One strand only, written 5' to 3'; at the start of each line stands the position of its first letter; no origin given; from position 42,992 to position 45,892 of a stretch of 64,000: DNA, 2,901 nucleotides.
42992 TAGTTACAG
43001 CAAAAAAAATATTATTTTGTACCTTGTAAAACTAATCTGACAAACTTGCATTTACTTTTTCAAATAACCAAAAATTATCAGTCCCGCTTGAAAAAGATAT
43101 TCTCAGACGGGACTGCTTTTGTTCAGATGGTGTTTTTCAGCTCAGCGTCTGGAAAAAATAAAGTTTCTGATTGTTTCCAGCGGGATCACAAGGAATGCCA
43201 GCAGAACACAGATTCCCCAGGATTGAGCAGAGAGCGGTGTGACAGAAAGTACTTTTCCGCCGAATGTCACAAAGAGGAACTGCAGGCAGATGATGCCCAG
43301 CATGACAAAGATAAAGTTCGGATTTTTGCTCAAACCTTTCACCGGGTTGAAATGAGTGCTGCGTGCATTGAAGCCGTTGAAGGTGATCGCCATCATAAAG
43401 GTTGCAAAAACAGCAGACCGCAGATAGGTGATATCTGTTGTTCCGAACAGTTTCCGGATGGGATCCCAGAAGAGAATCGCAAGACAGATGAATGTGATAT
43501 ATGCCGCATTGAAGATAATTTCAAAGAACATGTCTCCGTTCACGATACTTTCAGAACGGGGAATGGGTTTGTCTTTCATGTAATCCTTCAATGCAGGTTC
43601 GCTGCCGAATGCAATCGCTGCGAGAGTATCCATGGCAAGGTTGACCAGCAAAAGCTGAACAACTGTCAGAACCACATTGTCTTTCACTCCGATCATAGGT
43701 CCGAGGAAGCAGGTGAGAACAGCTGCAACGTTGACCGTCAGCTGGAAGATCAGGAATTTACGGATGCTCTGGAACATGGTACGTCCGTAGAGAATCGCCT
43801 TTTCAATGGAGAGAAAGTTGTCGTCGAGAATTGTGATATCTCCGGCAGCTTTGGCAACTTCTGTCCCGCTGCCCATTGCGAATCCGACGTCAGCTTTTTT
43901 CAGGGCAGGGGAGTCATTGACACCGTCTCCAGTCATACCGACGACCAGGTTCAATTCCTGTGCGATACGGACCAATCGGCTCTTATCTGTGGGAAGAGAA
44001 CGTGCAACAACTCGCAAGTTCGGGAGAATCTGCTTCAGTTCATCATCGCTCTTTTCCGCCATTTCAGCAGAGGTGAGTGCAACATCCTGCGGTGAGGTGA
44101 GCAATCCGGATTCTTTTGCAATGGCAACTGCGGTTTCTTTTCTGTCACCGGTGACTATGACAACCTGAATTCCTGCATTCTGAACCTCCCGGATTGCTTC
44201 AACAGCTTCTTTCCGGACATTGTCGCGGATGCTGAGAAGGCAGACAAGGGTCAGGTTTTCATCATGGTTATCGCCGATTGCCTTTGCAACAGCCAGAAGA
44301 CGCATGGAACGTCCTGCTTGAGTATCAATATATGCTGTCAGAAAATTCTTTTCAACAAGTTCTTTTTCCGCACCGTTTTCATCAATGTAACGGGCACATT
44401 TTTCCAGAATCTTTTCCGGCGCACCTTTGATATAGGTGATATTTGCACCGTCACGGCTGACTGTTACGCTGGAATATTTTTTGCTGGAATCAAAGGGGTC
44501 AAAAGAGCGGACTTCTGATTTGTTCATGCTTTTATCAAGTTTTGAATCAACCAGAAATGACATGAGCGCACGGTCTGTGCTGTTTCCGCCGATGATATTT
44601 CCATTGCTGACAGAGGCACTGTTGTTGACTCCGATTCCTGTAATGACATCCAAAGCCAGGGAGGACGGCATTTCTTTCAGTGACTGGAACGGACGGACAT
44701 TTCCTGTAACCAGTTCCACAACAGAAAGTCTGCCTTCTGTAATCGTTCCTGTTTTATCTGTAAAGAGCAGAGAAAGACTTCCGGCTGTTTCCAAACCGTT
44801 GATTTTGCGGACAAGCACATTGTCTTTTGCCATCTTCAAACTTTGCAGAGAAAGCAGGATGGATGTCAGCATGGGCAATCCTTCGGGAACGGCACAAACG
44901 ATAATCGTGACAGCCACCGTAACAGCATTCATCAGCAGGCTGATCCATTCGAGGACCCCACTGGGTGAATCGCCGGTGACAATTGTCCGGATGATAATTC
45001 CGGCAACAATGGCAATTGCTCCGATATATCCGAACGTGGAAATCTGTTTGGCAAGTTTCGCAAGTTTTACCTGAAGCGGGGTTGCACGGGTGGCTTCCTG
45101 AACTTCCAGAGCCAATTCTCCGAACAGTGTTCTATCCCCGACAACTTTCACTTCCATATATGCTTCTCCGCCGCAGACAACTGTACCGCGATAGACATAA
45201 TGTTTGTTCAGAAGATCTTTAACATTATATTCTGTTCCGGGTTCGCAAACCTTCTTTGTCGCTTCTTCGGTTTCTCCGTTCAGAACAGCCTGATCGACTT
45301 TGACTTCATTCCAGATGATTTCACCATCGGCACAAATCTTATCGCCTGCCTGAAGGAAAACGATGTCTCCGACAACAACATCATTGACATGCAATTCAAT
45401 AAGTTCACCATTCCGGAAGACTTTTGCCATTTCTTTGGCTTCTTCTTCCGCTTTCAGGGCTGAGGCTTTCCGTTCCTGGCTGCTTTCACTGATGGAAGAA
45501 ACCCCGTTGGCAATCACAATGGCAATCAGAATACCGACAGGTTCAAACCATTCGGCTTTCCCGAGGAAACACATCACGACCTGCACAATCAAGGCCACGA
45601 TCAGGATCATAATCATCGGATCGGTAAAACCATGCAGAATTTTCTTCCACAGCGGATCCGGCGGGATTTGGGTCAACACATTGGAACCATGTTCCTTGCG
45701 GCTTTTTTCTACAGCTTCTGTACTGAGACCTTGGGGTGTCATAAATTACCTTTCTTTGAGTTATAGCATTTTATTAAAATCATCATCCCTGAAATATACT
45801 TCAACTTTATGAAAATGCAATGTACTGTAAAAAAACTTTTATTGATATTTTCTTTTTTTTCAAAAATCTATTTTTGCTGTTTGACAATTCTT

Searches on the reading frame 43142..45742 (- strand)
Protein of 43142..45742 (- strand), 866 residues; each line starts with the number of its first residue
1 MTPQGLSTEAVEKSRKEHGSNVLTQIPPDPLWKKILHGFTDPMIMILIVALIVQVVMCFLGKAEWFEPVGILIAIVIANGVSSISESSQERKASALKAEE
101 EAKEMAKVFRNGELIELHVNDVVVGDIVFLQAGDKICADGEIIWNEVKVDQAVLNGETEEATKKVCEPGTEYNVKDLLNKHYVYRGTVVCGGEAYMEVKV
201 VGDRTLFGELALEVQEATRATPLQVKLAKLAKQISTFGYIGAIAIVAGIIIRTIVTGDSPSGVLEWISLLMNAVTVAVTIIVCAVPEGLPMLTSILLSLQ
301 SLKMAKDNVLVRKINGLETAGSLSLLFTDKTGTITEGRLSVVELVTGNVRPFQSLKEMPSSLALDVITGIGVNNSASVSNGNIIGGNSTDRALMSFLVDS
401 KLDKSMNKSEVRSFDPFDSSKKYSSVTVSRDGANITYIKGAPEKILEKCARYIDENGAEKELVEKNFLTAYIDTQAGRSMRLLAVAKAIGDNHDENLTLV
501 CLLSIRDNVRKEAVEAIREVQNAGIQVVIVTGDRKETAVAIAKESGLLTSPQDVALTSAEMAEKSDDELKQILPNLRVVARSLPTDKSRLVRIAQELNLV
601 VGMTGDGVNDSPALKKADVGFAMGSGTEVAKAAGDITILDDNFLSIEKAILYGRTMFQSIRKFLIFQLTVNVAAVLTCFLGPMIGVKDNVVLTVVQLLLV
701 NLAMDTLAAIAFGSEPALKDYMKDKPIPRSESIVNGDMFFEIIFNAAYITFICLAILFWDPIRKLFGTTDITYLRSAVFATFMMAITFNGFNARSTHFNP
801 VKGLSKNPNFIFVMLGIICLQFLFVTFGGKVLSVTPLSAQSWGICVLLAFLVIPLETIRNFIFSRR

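Call 35: search_protein_families(library=pfam, proteins=[window:43142-45742:-], max_evalue=0.001)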
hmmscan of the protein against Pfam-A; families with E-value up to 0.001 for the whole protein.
window:43142-45742:- (866 aa): 6 families
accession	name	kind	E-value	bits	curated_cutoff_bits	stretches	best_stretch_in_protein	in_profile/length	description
PF00689.26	Cation_ATPase_C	-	1.8e-36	126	27.3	1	690-861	2-174/175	Cation transporting ATPase, C-terminus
PF00122.25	E1-E2_ATPase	-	5.9e-35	120.9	28.1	1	102-306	3-180/181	E1-E2 ATPase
PF00702.32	Hydrolase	-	3.6e-14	54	26.4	1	325-618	3-191/191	haloacid dehalogenase-like hydrolase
PF00690.31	Cation_ATPase_N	-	6.2e-14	51.8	20.4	1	3-53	18-68/69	Cation transporter/ATPase, N-terminus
PF13246.12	Cation_ATPase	-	1.2e-09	38.4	21.7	1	379-451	14-90/91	Cation transport ATPase (P-type)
PF08282.18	Hydrolase_3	-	4.8e-08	33.5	20.9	1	605-649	210-254/255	haloacid dehalogenase-like hydrolase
